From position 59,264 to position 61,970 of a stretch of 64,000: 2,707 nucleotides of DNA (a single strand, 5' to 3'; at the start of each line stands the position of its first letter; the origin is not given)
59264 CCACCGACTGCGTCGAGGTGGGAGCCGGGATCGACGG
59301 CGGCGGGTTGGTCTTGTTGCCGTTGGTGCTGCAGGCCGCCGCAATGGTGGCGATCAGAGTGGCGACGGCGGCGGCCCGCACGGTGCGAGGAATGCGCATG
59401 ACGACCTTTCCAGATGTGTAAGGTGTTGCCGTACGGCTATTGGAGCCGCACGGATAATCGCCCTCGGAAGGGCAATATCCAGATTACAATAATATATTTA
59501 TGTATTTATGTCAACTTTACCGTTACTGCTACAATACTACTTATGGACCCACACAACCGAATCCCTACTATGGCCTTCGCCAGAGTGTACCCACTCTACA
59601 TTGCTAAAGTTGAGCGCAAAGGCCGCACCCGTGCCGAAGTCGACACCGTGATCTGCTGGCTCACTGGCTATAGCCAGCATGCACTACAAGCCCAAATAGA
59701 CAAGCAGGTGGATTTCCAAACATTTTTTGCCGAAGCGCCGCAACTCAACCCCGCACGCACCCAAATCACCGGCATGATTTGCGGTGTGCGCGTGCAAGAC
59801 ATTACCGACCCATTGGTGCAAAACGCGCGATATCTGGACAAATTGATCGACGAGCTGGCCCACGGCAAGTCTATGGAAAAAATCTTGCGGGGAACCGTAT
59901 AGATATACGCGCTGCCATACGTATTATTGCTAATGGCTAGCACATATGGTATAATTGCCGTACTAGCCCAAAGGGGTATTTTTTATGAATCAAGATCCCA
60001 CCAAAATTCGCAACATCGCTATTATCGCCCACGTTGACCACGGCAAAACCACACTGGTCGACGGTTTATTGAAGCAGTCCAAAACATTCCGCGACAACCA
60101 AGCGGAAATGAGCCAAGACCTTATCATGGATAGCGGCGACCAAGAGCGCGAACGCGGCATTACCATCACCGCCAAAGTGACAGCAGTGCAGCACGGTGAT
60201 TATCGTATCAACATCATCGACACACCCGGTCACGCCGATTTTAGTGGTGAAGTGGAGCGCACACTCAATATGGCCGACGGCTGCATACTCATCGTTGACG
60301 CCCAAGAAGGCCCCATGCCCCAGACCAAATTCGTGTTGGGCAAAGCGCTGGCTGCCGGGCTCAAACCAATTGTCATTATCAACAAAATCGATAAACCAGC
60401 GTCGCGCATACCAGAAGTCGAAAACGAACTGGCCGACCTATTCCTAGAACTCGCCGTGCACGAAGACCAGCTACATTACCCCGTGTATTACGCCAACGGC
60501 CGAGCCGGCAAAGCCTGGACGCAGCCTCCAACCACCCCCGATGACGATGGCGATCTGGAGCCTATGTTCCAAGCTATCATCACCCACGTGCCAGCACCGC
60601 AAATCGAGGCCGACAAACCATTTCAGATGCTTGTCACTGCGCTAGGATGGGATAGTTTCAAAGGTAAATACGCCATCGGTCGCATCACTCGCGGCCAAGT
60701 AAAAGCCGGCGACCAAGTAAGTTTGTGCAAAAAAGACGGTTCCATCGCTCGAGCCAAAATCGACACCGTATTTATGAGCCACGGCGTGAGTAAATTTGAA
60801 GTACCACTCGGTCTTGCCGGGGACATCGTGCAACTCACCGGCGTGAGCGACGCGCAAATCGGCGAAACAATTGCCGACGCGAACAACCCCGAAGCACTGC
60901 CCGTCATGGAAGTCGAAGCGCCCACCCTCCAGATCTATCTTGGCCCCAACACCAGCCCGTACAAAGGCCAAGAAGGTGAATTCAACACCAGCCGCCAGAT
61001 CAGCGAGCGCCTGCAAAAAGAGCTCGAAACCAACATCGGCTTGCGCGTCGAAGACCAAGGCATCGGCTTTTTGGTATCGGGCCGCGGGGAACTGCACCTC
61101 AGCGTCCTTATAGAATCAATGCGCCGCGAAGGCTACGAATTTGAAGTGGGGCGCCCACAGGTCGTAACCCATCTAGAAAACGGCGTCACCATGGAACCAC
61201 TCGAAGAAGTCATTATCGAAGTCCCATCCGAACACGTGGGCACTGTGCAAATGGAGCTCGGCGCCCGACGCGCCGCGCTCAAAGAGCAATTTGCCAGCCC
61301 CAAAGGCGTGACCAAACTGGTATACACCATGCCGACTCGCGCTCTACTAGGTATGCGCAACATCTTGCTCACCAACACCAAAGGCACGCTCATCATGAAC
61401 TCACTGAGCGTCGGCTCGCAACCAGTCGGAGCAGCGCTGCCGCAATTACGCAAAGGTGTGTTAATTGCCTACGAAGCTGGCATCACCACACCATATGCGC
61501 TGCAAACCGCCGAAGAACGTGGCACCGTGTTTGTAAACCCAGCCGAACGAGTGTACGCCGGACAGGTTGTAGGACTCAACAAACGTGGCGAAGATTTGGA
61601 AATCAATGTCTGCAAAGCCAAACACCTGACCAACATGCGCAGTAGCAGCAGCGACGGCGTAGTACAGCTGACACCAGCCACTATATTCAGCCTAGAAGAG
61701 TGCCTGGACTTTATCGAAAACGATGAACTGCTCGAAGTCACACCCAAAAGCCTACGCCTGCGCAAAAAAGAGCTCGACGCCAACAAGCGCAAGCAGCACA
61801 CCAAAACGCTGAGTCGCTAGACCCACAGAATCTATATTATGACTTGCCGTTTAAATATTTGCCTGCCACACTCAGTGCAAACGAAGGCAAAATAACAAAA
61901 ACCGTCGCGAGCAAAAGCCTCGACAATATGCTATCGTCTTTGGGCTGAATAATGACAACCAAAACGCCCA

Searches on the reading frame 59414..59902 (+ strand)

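Call 96: search_protein_families(library=pfam, proteins=[window:59414-59902:+], max_evalue=0.01)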
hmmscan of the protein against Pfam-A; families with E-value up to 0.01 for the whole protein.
window:59414-59902:+ (162 aa): 1 family
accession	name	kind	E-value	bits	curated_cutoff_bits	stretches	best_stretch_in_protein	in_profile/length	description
PF09966.14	DUF2200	-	1.4e-51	173.7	22.8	1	49-159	1-111/111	Uncharacterized protein conserved in bacteria (DUF2200)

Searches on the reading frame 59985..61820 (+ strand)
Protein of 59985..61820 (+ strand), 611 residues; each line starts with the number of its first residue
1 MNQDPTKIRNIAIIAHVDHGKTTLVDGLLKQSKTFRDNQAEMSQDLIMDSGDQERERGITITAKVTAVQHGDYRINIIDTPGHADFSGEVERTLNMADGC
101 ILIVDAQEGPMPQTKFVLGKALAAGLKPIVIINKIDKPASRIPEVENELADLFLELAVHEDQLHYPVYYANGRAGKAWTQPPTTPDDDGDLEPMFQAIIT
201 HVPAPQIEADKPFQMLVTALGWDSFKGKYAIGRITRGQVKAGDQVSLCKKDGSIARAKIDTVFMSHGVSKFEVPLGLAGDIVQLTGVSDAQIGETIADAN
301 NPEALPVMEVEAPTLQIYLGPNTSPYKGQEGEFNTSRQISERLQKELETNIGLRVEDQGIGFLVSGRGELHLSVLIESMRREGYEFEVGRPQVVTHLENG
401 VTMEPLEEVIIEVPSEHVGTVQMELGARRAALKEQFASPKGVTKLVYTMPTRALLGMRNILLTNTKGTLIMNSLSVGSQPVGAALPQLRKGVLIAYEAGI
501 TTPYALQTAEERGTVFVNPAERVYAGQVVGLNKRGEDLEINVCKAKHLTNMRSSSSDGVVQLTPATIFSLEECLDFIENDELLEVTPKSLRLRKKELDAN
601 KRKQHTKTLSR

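Call 53: search_protein_families(library=pfam, proteins=[window:59985-61820:+], max_evalue=0.001)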
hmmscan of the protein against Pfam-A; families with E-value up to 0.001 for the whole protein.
window:59985-61820:+ (611 aa): 6 families
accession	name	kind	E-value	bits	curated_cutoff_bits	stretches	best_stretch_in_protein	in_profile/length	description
PF00009.33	GTP_EFTU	-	1.8e-55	187.9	26.5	1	7-203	2-187/188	Elongation factor Tu GTP binding domain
PF21018.2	BipA_C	-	1.1e-42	144.7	23.8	1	490-598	1-109/110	TypA/BipA C-terminal domain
PF03144.31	GTP_EFTU_D2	-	1.2e-12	48.5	30.3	1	227-297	1-73/73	Elongation factor Tu domain 2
PF00679.30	EFG_C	-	8.1e-11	42.3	27.9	1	402-474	2-74/89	Elongation factor G C-terminus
PF22042.2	EF-G_D2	-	4.3e-06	27.2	27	1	212-297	1-82/84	Elongation factor G domain 2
PF01926.29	MMR_HSR1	-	1.9e-05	25.2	21.9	1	11-134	2-113/113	50S ribosome-binding GTPase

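Call 54: find_related_loci(query=window:59985-61820:+, collection=genome_contigs, flank=500)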
Query window:59985-61820:+ (611 aa) in genome_contigs; peptide patterns used: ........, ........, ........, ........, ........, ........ (x = any residue, [..] = any of these).
406 stretches matched a pattern; 365 encode a relative of the query (tblastn E <= 1e-3); the best 80 are kept; 80 distinct loci.
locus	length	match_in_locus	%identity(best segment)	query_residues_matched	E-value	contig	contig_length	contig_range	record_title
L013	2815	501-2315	84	3-605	0e+0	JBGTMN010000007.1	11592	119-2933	MAG: Candidatus Saccharimonadales bacterium isolate JTS-RE364 k141_10994273, whole genome shotgun sequence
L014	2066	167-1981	85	3-607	0e+0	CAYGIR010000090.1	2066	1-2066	MAG TPA_asm: uncultured Candidatus Saccharibacteria bacterium isolate ERP113451_co1_98 genome assembly, contig: NODE_100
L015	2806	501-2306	84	3-604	0e+0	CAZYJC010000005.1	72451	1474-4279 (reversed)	MAG TPA_asm: uncultured Candidatus Saccharibacteria bacterium isolate SRP278252_co2_226 genome assembly, contig: NODE_55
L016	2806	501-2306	84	3-604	0e+0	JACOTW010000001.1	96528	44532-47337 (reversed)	MAG: Candidatus Saccharibacteria bacterium isolate NC_groundwater_54_Pr7_S2p5_43_18 FFV18_S2p5_scaffold_195176, whole ge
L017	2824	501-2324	86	1-607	0e+0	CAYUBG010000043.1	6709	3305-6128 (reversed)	MAG TPA_asm: uncultured Candidatus Saccharibacteria bacterium isolate SRP170004_co1_3 genome assembly, contig: NODE_1851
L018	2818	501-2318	84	3-608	0e+0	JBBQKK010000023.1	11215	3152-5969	MAG: Candidatus Saccharimonadales bacterium isolate Co_metawrap_609 Cmw_609_k141_15489241_length_11215_cov_10.0000, whol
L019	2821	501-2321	84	1-607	0e+0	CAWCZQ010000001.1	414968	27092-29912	MAG: uncultured Candidatus Saccharibacteria bacterium isolate MFD01721.bin.1.119 genome assembly, contig: contig_16966,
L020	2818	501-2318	84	3-608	0e+0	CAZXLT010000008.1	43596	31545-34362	MAG TPA_asm: uncultured Candidatus Saccharibacteria bacterium isolate SRP342105_co1_432 genome assembly, contig: NODE_10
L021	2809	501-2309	84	2-604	0e+0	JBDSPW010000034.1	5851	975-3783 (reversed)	MAG: Candidatus Saccharimonadales bacterium isolate cluster1_bin.472 k127_14855461, whole genome shotgun sequence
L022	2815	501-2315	85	1-605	0e+0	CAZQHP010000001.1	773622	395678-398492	MAG TPA_asm: uncultured Candidatus Saccharibacteria bacterium isolate SRP178908_co1_46 genome assembly, contig: NODE_2_l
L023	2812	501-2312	84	1-604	0e+0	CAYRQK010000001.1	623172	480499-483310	MAG TPA_asm: uncultured Candidatus Saccharibacteria bacterium isolate SRP193066_co1_229 genome assembly, contig: NODE_14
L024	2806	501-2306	85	3-604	0e+0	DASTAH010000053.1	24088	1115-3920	MAG TPA_asm: Candidatus Saccharimonadales bacterium isolate SMAG_U731 k141_353349, whole genome shotgun sequence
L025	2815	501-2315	85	3-607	0e+0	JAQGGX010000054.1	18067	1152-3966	MAG: Candidatus Saccharibacteria bacterium isolate RYN_418 scaffold_6897119, whole genome shotgun sequence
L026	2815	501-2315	84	3-607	0e+0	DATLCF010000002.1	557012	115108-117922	MAG TPA_asm: Nevskiaceae bacterium isolate SMAG_U14317 k141_4041039, whole genome shotgun sequence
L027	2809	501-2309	84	3-605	0e+0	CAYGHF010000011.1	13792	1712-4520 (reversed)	MAG TPA_asm: uncultured Candidatus Saccharimonas sp. isolate ERP113451_co3_278 genome assembly, contig: NODE_3512_length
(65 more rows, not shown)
